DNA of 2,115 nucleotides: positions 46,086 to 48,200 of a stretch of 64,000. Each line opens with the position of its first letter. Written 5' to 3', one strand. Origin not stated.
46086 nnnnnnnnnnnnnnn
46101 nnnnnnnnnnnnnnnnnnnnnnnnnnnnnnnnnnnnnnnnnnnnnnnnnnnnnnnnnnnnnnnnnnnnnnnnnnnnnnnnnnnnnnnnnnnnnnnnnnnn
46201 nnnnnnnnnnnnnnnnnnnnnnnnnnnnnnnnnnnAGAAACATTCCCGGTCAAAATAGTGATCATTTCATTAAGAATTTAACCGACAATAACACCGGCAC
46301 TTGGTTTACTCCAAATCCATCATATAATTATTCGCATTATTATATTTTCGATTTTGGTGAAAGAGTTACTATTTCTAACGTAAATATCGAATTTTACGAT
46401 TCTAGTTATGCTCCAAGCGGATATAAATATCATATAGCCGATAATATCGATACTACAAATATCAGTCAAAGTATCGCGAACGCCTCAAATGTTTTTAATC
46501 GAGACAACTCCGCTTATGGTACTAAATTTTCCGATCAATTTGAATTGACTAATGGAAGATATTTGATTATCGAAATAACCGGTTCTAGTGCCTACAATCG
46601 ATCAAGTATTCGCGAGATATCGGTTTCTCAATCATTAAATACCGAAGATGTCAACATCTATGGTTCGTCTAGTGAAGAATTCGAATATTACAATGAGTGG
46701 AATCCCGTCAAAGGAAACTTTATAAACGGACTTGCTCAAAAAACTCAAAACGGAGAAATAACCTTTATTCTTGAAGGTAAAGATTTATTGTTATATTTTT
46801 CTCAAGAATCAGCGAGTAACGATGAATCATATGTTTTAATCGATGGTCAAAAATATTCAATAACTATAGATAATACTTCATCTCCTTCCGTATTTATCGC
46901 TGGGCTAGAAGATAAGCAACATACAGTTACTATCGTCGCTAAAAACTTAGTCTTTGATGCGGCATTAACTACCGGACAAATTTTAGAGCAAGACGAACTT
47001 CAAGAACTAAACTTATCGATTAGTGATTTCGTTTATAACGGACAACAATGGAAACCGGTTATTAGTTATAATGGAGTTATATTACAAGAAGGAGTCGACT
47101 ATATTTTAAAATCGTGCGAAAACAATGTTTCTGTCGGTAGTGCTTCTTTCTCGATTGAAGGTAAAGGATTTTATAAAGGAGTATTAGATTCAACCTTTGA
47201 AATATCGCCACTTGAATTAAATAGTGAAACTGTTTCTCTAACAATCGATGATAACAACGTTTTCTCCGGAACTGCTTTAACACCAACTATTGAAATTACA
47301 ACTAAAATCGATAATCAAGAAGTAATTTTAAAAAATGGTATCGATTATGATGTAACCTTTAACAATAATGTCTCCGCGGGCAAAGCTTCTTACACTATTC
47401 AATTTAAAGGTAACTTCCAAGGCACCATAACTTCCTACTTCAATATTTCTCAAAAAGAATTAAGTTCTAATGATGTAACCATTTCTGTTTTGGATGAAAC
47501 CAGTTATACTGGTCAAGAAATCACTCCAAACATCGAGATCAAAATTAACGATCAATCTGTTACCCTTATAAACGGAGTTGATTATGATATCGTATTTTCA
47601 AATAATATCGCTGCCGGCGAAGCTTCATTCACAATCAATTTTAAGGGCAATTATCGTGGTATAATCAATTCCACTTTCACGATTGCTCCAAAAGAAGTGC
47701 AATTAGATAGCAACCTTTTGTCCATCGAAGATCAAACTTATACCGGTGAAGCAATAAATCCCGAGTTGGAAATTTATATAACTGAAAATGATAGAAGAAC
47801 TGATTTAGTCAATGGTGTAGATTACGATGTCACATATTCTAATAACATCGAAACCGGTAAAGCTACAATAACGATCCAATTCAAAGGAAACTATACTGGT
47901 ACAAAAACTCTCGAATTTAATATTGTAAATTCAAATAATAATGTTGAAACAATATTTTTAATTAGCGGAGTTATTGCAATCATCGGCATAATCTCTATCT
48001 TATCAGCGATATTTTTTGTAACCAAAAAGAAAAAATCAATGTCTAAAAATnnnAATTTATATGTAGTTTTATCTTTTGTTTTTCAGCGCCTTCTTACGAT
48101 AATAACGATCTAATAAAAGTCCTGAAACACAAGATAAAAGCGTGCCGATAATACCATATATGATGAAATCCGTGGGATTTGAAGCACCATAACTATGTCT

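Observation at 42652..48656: spmA and spmB separated by an inserted 4.5 kb opposite-strand gene for a giant M60-like surface metalloprotease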

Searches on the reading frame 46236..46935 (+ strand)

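Call 25: search_protein_families(library=pfam, proteins=[window:46236-46935:+], max_evalue=1)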
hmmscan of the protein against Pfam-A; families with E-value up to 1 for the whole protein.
window:46236-46935:+ (233 aa): 3 families
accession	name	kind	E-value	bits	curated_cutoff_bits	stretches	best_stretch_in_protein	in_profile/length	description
PF00754.31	F5_F8_type_C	-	9e-06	26.3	28.2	1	11-127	13-126/127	F5/8 type C domain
PF22633.2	F5_F8_type_C_2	-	3.1e-05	25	27.8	1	14-110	1-89/91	NedA-like, galactose-binding domain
PF17996.7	CE2_N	-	0.0095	16.4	27.9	1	174-233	21-80/108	Carbohydrate esterase 2 N-terminal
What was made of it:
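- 46275..46565 (+): F5/8 type C / CBM32-like carbohydrate-binding module (aa 914-1010). Pfam PF00754 E = 9e-6 and PF22633 E = 3e-5 (call 25).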

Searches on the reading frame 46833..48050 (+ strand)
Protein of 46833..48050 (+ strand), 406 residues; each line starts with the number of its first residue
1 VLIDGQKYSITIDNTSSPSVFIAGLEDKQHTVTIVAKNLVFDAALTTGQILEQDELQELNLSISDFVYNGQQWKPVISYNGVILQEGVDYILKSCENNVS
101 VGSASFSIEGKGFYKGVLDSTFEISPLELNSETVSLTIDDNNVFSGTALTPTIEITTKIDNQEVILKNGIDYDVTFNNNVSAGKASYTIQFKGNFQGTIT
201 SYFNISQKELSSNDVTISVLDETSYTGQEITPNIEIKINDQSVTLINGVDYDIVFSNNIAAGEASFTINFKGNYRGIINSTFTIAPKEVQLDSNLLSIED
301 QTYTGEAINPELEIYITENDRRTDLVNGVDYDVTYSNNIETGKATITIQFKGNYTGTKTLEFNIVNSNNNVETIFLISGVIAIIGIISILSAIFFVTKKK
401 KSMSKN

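Call 51: predict_structure(alignment_id=A3)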
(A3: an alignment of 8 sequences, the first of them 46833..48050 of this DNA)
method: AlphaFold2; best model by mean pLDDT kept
length: 406 residues; sequences in the alignment: 8
mean_pLDDT: 82.7   pTM: 0.58
mean pLDDT of the five models: 82.7, 80.6, 80.4, 79.9, 79.1
residues with pLDDT >= 90: 190; 70-90: 147; 50-70: 37; < 50: 32
segments of 3 or more residues with pLDDT < 50: 369-388, 397-406
pLDDT, mean of each block of 10 residues (from residue 1): 78 67 75 72 62 89 96 95 90 96 97 92 97 90 90 93 94 96 95 97 94 91 81 89 87 92 93 95 87 62 80 76 82 87 87 87 70 39 44 51 40
secondary structure, 60 per line:
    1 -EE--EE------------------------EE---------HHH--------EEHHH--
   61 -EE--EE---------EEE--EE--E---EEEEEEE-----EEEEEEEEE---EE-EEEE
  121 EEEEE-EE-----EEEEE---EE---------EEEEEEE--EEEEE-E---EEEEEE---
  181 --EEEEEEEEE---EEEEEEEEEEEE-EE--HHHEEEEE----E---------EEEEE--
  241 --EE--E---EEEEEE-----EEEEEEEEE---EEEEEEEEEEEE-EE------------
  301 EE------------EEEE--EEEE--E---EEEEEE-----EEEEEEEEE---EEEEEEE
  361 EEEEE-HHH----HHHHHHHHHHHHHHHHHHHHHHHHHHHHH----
elements in order: E77-79 E90-96 E102-110 E117-125 E134-138 E153-159 E162-166 E172-177 E183-191 E195-206 E215-219 E234-238 E251-256 E262-270 E274-285 E315-318 E321-324 E331-336 E342-350 E354-365 H374-402
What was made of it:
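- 47004..47930 (+): Four tandem repeats of 70-81 aa (aa 1157-1226, 1227-1307, 1308-1386, 1387-1465). They are predicted Ig-like beta-sandwiches and probably form a stalk. Call 51 gives an all-beta model with pLDDT about 90.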

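Call 53: fold_search(model_id=the predicted structure, library=pdb)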
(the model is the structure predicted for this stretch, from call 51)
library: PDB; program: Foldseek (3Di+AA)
matches with E <= 10: 863; with E <= 0.001: 34
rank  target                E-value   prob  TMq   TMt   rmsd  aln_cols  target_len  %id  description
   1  9g93_A                2.9e-06  1.00  0.16  0.12  26.9       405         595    9  CryoET structure of the in vitro grown Bacillus anthracis Sap S-layer (released 2024-12-18)
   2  8opr_A                1.2e-05  0.99  0.15  0.10  33.3       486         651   10  Structure of the EA1 surface layer of Bacillus anthracis (released 2023-11-08)
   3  9flx_A                2.4e-05  1.00  0.25  0.27  10.8       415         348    9  CryoEM structure of the fragment-4 (4074-4421) in the grappling hook protein A (GhpA) in the bacterium Aureispira sp.  (released 2024-10-16)
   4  7r5k_10               2.4e-05  1.00  0.17  0.05  23.2       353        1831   10  Human nuclear pore complex (constricted) (released 2022-06-22)
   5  3laf_A                3.4e-05  0.96  0.15  0.15  41.7       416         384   10  Structure of DCC, a netrin-1 receptor (released 2011-03-02)
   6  9flp_A                7.6e-05  1.00  0.25  0.15  10.9       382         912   12  CryoEM structure of the neck (1403-2314) in the grappling hook protein A (GhpA) in the bacterium Aureispira sp. CCB-QB (released 2024-10-16)
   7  5t88_A                8.8e-05  0.72  0.09  0.07  34.4       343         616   10  Prolyl oligopeptidase from Pyrococcus furiosus (released 2017-09-06)
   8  9g8b_A                1.1e-04  1.00  0.25  0.28  11.8       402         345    9  CryoEM structure of the fragment-2 (2892-3236) in the grappling hook protein A (GhpA) in the bacterium Aureispira sp.  (released 2024-10-16)
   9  6vg4_A                1.6e-04  0.93  0.16  0.12  17.8       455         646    8  Human protocadherin 10 ectodomain (released 2020-03-11)
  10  5k70_A                1.8e-04  0.95  0.18  0.19  44.6       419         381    7  Sidekick-2 immunoglobulin domains 1-4 H18R/N22S mutant (released 2016-09-28)
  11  9flu_A                1.9e-04  0.98  0.22  0.24  12.7       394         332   10  CryoEM structure of the fragment-1 (3402-3733) in the grappling hook protein A (GhpA) in the bacterium Aureispira sp.  (released 2024-10-16)
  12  5k70_C                2.0e-04  0.96  0.19  0.20  44.6       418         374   10  Sidekick-2 immunoglobulin domains 1-4 H18R/N22S mutant (released 2016-09-28)
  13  5z5k_A                2.3e-04  0.95  0.17  0.18  43.5       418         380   10  Structure of the DCC-Draxin complex (released 2018-06-20)
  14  9flv_A                2.5e-04  0.99  0.23  0.23  11.8       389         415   12  CryoEM structure of the fragment-5 (2393-2807) in the grappling hook protein A (GhpA) in the bacterium Aureispira sp.  (released 2024-10-16)
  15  6vft_D                2.6e-04  0.97  0.19  0.19  16.3       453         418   11  Crystal structure of human delta protocadherin 17 EC1-EC4 (released 2020-03-11)
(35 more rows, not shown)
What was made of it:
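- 47004..47930 (+): Call 53 gives hits to S-layer, invasin, cadherin and Ig folds.
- The C-terminal repeats model as Ig-like beta-sandwiches followed by a TM helix (calls 51, 53).
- Tried and rejected: The Ig-like assignment rests on the model (calls 51, 53).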

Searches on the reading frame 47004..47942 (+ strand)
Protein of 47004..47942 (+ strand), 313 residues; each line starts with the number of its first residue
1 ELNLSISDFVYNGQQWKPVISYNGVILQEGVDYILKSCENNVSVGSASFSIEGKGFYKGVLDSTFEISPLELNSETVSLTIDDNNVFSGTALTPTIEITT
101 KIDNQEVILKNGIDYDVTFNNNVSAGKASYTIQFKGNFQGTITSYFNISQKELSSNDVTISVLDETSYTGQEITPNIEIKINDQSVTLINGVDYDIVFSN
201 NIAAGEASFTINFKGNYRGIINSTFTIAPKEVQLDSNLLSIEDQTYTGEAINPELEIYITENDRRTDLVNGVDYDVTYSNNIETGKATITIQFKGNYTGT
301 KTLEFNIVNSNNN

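Call 25: search_protein_families(library=pfam, proteins=[window:47004-47942:+], max_evalue=1)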
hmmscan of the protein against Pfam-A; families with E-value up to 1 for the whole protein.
seq(313 aa): 8 families
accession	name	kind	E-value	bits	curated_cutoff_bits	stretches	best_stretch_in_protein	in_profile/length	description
PF21437.2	CbiG-like_linker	-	0.00045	20.8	27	0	97-137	22-64/78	CbiG-like, linker domain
PF07523.18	Big_3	-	0.0039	17.8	21.2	1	246-299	9-60/68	Bacterial Ig-like domain (group 3)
PF09070.16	PFU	-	0.0042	17.7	26.2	0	184-214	45-75/113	PFU (PLAA family ubiquitin binding)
PF16377.10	DUF4987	-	0.0085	16.6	28.7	1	95-142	50-99/154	Domain of unknown function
PF18666.6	CBM64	-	0.015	15.8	25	0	189-217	37-66/74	Carbohydrate-binding module 64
PF11528.13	DUF3224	-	0.038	14.2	25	0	279-309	19-49/126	Protein of unknown function (DUF3224)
PF23927.1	DUF7265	-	0.039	14.5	24.6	0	272-310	59-97/109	Domain of unknown function (DUF7265)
PF08787.18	Alginate_lyase2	-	0.59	10.3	29.7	0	260-302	141-183/225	Alginate lyase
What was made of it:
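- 47004..47930 (+): Big_3 match is weak (call 25).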
